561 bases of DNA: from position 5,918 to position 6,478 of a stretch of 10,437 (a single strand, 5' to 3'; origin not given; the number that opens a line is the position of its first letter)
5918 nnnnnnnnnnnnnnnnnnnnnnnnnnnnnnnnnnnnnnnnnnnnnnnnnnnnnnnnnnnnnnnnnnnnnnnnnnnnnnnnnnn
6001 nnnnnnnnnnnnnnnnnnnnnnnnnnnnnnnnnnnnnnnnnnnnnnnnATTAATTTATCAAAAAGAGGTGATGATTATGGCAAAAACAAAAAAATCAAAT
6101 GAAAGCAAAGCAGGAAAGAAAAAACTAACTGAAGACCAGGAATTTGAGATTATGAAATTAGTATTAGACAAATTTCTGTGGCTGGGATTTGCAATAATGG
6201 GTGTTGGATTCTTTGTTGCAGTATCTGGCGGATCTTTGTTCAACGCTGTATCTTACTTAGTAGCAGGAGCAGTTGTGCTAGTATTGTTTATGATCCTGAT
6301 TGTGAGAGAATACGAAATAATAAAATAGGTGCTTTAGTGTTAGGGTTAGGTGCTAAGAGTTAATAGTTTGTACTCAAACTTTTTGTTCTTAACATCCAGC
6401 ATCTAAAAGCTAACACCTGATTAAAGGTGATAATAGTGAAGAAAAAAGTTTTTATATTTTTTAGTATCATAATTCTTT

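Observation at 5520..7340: Shared N-terminal hydrophobic motif (M/L)GVG(F/L)(F/Y)(V/F) in three of the four module proteins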

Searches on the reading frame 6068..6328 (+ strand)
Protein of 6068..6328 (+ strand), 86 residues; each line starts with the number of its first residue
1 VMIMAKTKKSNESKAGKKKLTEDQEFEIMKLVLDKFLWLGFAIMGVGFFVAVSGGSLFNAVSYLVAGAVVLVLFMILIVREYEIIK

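Call 3: search_protein_families(library=pfam, proteins=[window:6068-6328:+], max_evalue=1)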
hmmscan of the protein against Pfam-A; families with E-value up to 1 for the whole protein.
window:6068-6328:+ (86 aa): 2 families
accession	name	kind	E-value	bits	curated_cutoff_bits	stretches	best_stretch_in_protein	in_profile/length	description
PF05304.18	DUF728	-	0.012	16.1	29.3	1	4-33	98-127/138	Protein of unknown function (DUF728)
PF17109.10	Goodbye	-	0.19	12.6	24.8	1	12-68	37-93/120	fungal STAND N-terminal Goodbye domain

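Call 5: search_protein_families(library=ncbifam, proteins=[window:6077-6328:+], max_evalue=10)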
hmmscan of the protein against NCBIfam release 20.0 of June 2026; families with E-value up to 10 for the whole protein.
window:6077-6328:+ (83 aa): 0 families

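Call 42: find_homologous_proteins(query=window:6077-6328:+, max_evalue=0.1)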
Query window:6077-6328:+ (83 aa): 1173 proteins with E <= 0.1 among 1175 candidates; the best 120 are listed.
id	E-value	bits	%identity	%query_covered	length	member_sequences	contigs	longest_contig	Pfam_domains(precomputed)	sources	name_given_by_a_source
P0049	1.0e-43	164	100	100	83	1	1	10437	-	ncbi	ncbi:MAG: hypothetical protein ABIG89_05375 [Candidatus Woesearchaeota archaeon]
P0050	1.1e-33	132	86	100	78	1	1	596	-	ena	-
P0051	1.9e-33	131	76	100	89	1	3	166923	-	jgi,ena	jgi:hypothetical protein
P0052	2.5e-33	131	90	81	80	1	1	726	-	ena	-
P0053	6.8e-33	129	85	82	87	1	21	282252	-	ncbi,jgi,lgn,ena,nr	ncbi:hypothetical protein HOC35_04320 [Candidatus Woesearchaeota archaeon]|jgi:hypothetical protein|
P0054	1.4e-32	128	87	86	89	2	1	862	-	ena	-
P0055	2.0e-32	128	90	81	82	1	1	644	-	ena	-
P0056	4.5e-32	127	83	92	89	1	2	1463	-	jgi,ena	jgi:hypothetical protein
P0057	1.3e-31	125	85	82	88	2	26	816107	-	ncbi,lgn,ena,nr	ncbi:hypothetical protein HN695_01775 [Candidatus Woesearchaeota archaeon]|nr:hypothetical protein [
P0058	1.8e-31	125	86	84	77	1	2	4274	-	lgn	-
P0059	2.1e-31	125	84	88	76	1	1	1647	-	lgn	-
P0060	2.6e-31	124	85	82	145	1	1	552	PF00163.25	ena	-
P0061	3.8e-31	124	87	84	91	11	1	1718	-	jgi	-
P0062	4.5e-31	124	85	81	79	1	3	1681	-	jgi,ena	-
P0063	5.1e-30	120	80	96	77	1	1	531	-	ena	-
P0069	7.5e-23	98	57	95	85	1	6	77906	-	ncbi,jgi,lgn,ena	-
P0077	6.0e-22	95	60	90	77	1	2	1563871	-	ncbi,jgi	ncbi:MAG: hypothetical protein WCV90_00035 [Candidatus Woesearchaeota archaeon]|jgi:hypothetical pro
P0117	2.6e-21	93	59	88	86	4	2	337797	-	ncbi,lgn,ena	-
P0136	4.8e-21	92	59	90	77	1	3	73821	-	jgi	jgi:uncharacterized integral membrane protein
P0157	1.1e-20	91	58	88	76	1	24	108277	-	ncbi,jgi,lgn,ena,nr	ncbi:hypothetical protein HN385_02855 [archaeon]|jgi:hypothetical protein|nr:hypothetical protein [a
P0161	1.2e-20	91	58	93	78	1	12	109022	-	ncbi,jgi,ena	-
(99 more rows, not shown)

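Call 73: predict_structure(alignment_id=A4)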
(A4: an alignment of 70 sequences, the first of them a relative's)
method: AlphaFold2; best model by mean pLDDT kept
length: 83 residues; sequences in the alignment: 70
mean_pLDDT: 79.4   pTM: 0.58
mean pLDDT of the five models: 79.4, 78.8, 77.7, 77.6, 76.7
residues with pLDDT >= 90: 35; 70-90: 27; 50-70: 8; < 50: 13
segments of 3 or more residues with pLDDT < 50: 1-13
pLDDT, mean of each block of 10 residues (from residue 1): 47 61 80 92 95 92 94 82 57
secondary structure, 60 per line:
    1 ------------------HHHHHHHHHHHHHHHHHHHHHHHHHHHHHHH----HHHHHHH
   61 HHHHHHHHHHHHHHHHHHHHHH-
elements in order: H19-49 H54-82

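Call 74: find_encoding_contigs(protein=P0077, flank=6000, max_places=2)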
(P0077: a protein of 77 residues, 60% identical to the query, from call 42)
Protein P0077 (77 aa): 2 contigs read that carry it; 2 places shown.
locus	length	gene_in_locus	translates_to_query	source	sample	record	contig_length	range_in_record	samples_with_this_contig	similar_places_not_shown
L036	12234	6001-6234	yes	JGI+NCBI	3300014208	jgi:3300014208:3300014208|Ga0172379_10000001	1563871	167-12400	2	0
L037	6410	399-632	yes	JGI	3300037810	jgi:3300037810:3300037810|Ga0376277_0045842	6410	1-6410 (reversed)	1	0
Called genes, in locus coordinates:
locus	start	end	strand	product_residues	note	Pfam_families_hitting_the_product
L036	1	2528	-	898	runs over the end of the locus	PF11617:Cu-binding_MopE (weak)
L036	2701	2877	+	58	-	-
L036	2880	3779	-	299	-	-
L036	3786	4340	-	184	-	-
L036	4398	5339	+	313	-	PF01478:Peptidase_A24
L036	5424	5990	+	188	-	-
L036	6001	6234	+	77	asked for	-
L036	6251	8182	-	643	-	-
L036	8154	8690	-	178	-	PF23416:DUF7107 (weak)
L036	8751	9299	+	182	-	-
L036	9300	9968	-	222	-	PF00121:TIM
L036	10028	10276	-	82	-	-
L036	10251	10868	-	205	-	PF07314:Lit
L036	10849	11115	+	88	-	-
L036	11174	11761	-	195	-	PF00254:FKBP_C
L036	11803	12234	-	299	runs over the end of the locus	PF01464:SLT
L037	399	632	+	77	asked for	-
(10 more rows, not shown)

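Call 75: find_encoding_contigs(protein=P0117, flank=6000, max_places=2)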
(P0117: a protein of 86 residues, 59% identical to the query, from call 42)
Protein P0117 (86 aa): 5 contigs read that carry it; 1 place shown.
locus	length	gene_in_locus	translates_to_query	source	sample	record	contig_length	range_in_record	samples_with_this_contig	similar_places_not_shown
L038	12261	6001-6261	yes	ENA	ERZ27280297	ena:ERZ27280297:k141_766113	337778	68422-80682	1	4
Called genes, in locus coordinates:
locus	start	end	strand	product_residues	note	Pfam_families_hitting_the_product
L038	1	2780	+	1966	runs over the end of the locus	PF05048:NosD, PF13229:Beta_helix (weak), PF05048:NosD, PF13229:Beta_helix, PF05048:NosD (weak), PF13229:Beta_helix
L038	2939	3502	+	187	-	PF00406:ADK (weak), PF08433:KTI12 (weak), PF13189:Cytidylate_kin2, PF13207:AAA_17, PF13238:AAA_18, PF13521:AAA_28 (faint), PF02224:Cytidylate_kin (weak)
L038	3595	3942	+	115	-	-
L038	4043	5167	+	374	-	PF00091:Tubulin, PF12327:FtsZ_C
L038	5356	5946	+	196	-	-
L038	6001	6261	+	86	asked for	-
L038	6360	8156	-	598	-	-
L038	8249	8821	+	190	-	-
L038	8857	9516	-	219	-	PF00121:TIM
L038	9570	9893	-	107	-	-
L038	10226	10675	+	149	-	-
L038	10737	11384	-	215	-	PF13649:Methyltransf_25 (faint), PF03602:Cons_hypoth95 (faint), PF05175:MTS, PF06325:PrmA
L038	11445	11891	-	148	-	-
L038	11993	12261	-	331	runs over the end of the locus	-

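Call 76: find_encoding_contigs(protein=P0157, flank=6000, max_places=2)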
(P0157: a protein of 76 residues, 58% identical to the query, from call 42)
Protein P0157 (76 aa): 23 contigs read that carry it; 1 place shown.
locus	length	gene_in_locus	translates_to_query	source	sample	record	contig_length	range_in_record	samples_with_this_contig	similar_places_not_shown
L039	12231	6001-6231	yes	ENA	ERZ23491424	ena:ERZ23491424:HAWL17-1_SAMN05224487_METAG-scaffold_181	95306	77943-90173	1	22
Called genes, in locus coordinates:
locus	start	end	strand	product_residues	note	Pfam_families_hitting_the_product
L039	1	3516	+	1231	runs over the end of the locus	-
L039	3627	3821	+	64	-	-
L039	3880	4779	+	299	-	PF01478:Peptidase_A24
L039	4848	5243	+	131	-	-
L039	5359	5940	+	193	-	-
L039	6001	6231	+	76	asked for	-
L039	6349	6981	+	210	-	-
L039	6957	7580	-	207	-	PF06941:NT5C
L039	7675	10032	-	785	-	PF00933:Glyco_hydro_3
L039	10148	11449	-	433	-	PF00155:Aminotran_1_2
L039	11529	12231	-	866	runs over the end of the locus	PF00069:Pkinase, PF07714:PK_Tyr_Ser-Thr (weak), PF03109:ABC1 (weak)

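Call 79: find_encoding_contigs(protein=P0161, flank=6000, max_places=3)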
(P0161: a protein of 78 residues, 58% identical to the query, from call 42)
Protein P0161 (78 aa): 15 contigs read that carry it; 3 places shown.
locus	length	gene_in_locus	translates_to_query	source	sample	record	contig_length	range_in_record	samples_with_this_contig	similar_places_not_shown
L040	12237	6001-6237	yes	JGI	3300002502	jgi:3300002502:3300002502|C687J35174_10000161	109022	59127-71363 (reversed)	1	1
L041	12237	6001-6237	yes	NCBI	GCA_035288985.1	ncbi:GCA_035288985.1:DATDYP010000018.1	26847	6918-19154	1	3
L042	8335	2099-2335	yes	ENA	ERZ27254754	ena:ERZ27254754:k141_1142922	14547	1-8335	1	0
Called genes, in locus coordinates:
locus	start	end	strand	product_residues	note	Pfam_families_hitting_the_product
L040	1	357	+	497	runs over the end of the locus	PF01676:Metalloenzyme, PF06415:iPGM_N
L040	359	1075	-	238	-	-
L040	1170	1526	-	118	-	-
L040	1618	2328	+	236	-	PF09754:PAC2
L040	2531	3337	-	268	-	PF00239:Resolvase, PF07508:Recombinase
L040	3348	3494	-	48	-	-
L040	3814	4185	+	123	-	-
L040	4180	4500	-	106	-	PF01329:Pterin_4a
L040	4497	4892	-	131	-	-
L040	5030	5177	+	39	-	-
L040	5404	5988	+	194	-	-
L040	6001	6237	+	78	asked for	-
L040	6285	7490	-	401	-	-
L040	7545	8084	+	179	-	-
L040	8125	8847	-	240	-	PF13489:Methyltransf_23, PF13847:Methyltransf_31, PF08241:Methyltransf_11, PF08242:Methyltransf_12, PF13649:Methyltransf_25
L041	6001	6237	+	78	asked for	-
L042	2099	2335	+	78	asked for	-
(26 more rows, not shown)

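Call 80: find_encoding_contigs(protein=P0136, flank=6000, max_places=3)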
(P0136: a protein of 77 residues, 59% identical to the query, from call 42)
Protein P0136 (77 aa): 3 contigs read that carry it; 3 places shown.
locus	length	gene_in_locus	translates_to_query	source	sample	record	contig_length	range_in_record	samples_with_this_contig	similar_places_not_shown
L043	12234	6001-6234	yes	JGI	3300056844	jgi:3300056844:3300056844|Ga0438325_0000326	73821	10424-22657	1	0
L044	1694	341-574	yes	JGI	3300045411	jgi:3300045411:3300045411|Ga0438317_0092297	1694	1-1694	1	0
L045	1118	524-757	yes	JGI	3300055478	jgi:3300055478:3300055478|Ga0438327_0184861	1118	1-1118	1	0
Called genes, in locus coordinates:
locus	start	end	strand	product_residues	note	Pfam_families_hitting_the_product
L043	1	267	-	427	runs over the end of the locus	PF03781:FGE-sulfatase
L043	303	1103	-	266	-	PF11617:Cu-binding_MopE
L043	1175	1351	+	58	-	-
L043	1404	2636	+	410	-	PF00557:Peptidase_M24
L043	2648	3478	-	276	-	-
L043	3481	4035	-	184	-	-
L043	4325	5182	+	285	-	PF01478:Peptidase_A24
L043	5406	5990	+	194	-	-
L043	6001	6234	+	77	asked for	-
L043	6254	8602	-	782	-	-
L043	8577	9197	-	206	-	-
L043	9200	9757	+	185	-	-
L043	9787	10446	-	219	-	PF00121:TIM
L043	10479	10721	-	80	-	-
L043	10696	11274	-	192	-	PF07314:Lit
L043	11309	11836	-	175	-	-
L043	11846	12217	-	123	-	PF00072:Response_reg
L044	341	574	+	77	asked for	-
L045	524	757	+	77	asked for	-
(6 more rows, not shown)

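Call 81: find_encoding_contigs(protein=P0069, flank=6000, max_places=3)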
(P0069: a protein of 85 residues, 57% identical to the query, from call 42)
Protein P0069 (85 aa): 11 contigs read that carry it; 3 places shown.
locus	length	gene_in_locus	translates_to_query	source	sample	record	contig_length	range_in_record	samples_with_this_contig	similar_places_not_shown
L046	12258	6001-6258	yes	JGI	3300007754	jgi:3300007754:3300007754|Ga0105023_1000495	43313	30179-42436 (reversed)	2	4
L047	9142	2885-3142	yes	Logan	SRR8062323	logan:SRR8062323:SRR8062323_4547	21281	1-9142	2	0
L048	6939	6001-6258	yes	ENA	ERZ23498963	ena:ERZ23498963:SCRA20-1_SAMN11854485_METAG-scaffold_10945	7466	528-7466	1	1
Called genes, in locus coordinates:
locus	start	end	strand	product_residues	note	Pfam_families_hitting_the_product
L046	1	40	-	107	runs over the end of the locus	-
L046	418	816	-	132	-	PF11969:DcpS_C, PF01230:HIT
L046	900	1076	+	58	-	-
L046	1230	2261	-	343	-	-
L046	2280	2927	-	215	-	-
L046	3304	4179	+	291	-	PF01478:Peptidase_A24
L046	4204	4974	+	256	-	PF02129:Peptidase_S15 (weak), PF02230:Abhydrolase_2 (faint), PF20434:BD-FAE (weak), PF00561:Abhydrolase_1, PF05728:UPF0227, PF12146:Hydrolase_4, PF12697:Abhydrolase_6 (weak), PF00326:Peptidase_S9, +1 more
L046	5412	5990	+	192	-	-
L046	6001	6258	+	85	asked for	-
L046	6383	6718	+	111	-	PF01588:tRNA_bind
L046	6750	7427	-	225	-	-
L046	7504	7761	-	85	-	PF18926:DUF5676 (weak)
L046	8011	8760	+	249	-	PF03692:CxxCxxCC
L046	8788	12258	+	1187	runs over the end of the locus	PF13229:Beta_helix (weak), PF05048:NosD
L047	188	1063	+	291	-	PF01478:Peptidase_A24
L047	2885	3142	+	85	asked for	-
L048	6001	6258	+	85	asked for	-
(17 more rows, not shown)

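Call 85: search_protein_families(library=pfam, proteins=[L036:4398-5339:+, L039:3880-4779:+, L043:4325-5182:+, L046:3304-4179:+, L036:3786-4340:-, L036:2880-3779:-, L036:8154-8690:-, L039:4848-5243:+], max_evalue=0.001)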
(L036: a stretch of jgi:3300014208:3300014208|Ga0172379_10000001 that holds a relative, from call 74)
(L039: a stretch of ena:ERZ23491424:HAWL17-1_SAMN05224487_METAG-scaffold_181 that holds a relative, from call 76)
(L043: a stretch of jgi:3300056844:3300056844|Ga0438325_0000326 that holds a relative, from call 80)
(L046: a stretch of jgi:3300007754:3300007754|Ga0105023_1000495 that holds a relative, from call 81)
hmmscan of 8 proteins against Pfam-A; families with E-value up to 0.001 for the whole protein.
L036:4398-5339:+ (313 aa): 1 family
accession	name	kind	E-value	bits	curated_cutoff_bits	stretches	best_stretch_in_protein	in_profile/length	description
PF01478.23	Peptidase_A24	-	3.5e-13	50.3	26.5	1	39-153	2-104/104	Type IV leader peptidase family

L039:3880-4779:+ (299 aa): 1 family
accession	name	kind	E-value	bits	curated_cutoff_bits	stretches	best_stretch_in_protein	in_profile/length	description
PF01478.23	Peptidase_A24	-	1.7e-11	45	26.5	1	18-137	2-101/104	Type IV leader peptidase family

L043:4325-5182:+ (285 aa): 2 families
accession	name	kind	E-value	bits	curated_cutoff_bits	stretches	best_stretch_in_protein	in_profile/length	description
PF01478.23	Peptidase_A24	-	2.2e-14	54.2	26.5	1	10-123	2-104/104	Type IV leader peptidase family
PF06847.16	Arc_PepC_II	-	0.00033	21.6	29.9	1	223-277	36-91/93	Archaeal Peptidase A24 C-terminus Type II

L046:3304-4179:+ (291 aa): 1 family
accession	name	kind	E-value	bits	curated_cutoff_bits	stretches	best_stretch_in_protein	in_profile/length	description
PF01478.23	Peptidase_A24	-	9.8e-13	48.9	26.5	1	11-130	2-103/104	Type IV leader peptidase family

L036:3786-4340:- (184 aa): 1 family
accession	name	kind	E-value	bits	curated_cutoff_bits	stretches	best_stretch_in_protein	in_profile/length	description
PF00261.25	Tropomyosin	-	0.00019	21.4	38.6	1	16-109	128-219/242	Tropomyosin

L036:2880-3779:- (299 aa): 0 families

L036:8154-8690:- (178 aa): 2 families
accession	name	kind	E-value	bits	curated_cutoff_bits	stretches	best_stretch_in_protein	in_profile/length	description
PF23416.1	DUF7107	-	1.1e-07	32.5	24.6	1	36-75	1-46/48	Domain of unknown function (DUF7107)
PF04706.18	Dickkopf_N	-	0.00015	22.5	25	0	34-54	30-50/51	Dickkopf N-terminal cysteine-rich region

L039:4848-5243:+ (131 aa): 0 families

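Call 87: find_related_loci(query=A6, collection=metagenome_contigs, flank=8000)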
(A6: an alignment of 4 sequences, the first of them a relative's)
Query A6 (313 aa) in metagenome_contigs; peptide patterns used: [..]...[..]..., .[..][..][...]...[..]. (x = any residue, [..] = any of these).
600 stretches matched a pattern (row limit reached: there are more); 408 encode a relative of the query (tblastn E <= 1e-3); the best 80 are kept; 80 distinct loci.
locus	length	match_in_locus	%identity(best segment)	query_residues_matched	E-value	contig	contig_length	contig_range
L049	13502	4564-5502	100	1-313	0e+0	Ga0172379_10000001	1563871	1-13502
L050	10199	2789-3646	67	21-309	5e-115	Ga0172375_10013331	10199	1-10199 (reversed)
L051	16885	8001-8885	48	12-313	1e-89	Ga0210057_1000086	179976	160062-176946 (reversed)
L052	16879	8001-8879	54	11-309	5e-89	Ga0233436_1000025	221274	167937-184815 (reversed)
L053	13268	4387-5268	48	13-313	4e-89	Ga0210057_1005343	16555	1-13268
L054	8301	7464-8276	51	30-306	3e-88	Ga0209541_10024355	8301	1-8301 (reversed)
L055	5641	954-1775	51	29-309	5e-86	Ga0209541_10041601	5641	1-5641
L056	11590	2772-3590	52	26-304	1e-85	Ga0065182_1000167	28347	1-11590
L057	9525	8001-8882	48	13-313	4e-89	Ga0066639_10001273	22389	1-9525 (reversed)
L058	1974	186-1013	51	17-303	6e-86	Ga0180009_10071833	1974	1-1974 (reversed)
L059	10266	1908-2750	46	18-304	1e-81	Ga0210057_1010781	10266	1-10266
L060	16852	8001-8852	48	15-304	8e-81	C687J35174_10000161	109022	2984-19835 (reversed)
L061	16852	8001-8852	48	15-304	8e-81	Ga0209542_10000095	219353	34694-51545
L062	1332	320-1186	50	9-303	6e-85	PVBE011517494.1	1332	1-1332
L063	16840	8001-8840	46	15-301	4e-79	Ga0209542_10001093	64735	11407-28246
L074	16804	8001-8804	49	30-303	8e-76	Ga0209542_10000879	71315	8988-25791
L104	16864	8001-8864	39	21-306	6e-61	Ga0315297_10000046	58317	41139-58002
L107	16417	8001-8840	40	31-306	3e-60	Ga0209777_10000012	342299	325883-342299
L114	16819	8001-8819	40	35-304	1e-58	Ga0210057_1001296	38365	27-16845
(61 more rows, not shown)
